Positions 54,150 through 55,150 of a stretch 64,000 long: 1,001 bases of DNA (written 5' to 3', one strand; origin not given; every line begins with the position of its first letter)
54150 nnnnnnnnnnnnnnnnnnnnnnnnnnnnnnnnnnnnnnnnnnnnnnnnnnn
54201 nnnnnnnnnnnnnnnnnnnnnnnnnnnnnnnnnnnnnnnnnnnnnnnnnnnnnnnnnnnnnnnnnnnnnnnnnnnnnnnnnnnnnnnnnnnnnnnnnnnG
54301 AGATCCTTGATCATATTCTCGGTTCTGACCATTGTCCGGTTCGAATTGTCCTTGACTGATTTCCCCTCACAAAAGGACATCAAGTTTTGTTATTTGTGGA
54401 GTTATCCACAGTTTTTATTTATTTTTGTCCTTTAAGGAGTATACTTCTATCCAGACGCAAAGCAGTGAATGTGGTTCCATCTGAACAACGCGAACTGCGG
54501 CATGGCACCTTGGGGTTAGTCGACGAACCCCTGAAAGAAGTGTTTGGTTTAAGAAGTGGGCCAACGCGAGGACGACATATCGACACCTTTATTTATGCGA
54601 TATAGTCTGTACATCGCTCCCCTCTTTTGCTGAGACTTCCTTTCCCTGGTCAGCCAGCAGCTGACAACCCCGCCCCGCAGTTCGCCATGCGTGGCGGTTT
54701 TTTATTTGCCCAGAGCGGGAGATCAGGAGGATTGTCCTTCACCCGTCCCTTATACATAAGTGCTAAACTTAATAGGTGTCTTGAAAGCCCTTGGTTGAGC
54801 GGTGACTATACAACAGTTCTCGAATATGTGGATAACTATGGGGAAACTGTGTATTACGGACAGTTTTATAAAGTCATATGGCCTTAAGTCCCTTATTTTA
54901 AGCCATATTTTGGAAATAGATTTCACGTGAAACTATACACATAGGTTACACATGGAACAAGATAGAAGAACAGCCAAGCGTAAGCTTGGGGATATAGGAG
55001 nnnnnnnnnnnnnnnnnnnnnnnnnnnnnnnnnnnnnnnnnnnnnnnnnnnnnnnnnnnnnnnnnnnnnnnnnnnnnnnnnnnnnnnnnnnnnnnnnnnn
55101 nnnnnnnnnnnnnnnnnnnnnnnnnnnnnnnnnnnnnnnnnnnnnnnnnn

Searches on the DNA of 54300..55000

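Call 100: search_rna_families(source=window, start=54300, end=55000, threshold=evalue, max_evalue=1)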
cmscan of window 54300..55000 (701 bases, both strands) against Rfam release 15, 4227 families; matches with E-value up to 1: 0.
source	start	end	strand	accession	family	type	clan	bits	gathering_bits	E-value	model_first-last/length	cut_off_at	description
